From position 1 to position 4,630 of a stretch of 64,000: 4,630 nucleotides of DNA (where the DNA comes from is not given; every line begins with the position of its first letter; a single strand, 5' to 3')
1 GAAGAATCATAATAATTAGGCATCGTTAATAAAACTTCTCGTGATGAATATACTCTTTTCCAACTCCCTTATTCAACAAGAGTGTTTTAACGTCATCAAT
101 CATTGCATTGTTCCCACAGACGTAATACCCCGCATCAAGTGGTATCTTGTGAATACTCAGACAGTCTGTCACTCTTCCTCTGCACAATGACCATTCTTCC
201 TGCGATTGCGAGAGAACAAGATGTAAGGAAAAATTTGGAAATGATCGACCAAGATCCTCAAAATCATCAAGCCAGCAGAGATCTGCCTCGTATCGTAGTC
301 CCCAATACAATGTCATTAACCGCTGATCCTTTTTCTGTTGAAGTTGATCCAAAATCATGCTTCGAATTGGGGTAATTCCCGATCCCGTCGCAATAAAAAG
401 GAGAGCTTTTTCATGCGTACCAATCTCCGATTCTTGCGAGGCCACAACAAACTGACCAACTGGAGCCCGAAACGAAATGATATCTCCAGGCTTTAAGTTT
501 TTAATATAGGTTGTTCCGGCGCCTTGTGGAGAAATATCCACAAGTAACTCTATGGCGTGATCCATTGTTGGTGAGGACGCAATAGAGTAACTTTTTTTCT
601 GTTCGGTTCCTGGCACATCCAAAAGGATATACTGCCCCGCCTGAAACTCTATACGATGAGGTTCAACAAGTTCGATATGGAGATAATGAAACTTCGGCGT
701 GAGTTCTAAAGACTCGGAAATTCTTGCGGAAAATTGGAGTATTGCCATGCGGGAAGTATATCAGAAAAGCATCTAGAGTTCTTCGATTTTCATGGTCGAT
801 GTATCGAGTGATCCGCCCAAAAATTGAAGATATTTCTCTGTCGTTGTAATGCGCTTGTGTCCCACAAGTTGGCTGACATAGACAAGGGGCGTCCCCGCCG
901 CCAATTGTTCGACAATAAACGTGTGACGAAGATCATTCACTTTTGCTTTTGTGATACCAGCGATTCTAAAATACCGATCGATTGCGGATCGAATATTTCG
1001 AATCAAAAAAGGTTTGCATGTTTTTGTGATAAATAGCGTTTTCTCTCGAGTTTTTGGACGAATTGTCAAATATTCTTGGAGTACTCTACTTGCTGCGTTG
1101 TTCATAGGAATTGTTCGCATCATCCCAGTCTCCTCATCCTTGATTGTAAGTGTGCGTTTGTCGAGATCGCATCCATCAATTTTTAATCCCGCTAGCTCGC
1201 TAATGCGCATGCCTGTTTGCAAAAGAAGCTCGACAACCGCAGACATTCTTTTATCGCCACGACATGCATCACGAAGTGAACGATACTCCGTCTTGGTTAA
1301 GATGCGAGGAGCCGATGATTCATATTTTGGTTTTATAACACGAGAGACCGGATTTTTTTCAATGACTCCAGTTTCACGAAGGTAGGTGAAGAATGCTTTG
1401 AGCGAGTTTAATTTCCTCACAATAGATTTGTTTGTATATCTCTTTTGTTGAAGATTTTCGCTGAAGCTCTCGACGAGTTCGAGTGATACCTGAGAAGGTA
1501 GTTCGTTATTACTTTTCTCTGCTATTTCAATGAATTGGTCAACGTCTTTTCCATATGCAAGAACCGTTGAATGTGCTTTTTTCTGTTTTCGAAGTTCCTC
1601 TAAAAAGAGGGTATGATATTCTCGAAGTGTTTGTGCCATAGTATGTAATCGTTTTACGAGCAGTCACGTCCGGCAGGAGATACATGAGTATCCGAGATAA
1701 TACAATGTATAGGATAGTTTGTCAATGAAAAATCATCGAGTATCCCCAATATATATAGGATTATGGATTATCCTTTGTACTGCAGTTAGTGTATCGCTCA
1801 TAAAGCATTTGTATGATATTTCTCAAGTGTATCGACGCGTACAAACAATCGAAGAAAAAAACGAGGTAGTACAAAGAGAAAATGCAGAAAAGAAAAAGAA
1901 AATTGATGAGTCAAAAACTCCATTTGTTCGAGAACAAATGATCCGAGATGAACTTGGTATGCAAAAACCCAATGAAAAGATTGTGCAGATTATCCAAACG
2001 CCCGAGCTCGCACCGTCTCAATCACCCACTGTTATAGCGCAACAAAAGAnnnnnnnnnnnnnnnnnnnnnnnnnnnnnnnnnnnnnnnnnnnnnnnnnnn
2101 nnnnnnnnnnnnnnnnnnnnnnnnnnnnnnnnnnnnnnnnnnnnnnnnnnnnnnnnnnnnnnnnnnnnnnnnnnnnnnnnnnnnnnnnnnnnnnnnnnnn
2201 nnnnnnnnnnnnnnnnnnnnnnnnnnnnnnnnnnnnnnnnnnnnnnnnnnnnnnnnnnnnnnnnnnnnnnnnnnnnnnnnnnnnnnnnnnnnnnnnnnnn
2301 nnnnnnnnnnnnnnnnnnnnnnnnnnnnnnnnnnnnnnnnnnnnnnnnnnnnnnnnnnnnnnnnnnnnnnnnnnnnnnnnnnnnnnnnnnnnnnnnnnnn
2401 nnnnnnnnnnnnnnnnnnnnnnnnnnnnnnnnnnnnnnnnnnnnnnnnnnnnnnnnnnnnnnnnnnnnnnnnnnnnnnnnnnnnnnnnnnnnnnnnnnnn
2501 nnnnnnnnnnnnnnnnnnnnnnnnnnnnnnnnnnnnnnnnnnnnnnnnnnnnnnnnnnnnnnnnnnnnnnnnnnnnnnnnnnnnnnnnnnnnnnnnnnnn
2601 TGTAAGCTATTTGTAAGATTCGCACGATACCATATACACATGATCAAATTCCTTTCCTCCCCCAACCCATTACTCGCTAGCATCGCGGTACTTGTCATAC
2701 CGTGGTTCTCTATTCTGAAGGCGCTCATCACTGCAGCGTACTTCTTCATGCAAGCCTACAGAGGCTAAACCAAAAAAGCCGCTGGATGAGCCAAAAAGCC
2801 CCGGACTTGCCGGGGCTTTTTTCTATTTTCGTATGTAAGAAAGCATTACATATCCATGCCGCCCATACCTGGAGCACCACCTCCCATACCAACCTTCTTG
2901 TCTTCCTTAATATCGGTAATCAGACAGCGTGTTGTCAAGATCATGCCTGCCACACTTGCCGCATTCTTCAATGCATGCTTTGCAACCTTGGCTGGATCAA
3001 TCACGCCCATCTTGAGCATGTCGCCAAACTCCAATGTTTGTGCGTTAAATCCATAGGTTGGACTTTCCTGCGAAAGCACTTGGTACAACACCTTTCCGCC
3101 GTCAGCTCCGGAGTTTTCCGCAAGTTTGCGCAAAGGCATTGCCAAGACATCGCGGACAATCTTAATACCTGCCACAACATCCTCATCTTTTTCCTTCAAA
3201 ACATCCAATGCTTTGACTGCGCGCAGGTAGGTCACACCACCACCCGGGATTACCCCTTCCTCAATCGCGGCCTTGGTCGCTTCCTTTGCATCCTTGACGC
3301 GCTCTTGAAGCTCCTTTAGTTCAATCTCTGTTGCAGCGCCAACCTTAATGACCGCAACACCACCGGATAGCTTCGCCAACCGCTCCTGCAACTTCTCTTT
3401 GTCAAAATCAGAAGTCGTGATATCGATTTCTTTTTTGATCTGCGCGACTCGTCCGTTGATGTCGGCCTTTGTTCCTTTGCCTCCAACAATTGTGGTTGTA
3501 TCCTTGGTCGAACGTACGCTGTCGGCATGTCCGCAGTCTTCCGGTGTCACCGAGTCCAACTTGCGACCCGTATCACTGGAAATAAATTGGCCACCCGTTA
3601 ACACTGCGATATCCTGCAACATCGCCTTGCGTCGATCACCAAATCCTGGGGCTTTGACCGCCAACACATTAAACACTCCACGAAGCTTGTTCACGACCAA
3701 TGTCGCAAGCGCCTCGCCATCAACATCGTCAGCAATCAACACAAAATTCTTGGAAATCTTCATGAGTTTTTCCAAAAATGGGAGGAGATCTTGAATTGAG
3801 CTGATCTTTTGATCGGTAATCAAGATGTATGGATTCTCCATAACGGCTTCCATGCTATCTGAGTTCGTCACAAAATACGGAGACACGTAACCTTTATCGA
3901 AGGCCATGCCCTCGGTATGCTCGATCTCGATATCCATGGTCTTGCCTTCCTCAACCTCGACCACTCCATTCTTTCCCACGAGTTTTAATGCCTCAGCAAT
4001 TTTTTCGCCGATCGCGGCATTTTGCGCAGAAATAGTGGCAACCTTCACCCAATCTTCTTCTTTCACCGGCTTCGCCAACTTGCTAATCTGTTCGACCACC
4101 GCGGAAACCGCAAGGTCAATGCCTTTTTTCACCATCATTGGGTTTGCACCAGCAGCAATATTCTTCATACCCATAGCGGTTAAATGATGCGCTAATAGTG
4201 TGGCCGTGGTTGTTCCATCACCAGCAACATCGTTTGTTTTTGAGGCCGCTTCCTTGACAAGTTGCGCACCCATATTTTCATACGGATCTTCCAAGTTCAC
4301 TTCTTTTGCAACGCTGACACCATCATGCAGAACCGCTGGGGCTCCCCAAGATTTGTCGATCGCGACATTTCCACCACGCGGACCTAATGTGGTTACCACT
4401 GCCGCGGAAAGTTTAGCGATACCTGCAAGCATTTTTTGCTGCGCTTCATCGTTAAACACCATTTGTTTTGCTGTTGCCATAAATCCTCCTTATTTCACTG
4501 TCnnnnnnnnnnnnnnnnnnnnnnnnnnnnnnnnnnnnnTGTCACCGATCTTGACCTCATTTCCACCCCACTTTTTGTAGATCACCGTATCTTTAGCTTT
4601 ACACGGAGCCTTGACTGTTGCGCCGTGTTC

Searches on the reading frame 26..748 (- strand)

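Call 7: search_protein_families(library=pfam, proteins=[window:26-748:-], max_evalue=0.001)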
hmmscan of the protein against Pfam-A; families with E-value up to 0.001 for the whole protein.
window:26-748:- (240 aa): 3 families
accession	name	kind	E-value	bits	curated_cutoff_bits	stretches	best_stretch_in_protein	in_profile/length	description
PF00175.26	NAD_binding_1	-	7.6e-19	68.8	22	1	118-221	1-108/109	Oxidoreductase NAD-binding domain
PF00970.30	FAD_binding_6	-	2.3e-14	54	21.1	1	9-100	3-97/99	Oxidoreductase FAD-binding domain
PF08030.17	NAD_binding_6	-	8.3e-08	32.9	22.2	1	115-184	3-79/156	Ferric reductase NAD binding domain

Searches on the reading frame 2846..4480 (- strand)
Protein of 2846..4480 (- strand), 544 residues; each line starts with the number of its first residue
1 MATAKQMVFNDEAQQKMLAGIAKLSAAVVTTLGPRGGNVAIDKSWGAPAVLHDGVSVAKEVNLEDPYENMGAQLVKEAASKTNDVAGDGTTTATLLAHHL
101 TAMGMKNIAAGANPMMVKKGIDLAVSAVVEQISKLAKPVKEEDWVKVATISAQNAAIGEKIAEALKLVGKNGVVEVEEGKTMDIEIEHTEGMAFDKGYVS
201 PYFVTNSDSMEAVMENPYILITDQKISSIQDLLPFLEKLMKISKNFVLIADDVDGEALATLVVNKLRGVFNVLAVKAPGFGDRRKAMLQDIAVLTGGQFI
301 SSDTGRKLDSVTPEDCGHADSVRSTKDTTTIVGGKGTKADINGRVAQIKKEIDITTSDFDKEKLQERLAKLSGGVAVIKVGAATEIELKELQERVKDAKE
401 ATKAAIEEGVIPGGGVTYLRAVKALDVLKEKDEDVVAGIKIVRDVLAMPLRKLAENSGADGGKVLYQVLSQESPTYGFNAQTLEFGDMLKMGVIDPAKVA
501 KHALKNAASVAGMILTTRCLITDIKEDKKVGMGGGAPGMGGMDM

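Call 7: search_protein_families(library=pfam, proteins=[window:2846-4480:-], max_evalue=0.001)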
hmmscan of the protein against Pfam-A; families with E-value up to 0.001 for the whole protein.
window:2846-4480:- (544 aa): 1 family
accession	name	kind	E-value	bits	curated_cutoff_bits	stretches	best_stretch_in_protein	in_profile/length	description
PF00118.29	Cpn60_TCP1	-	2.6e-72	244.5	34.3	1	24-523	1-488/490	TCP-1/cpn60 chaperonin family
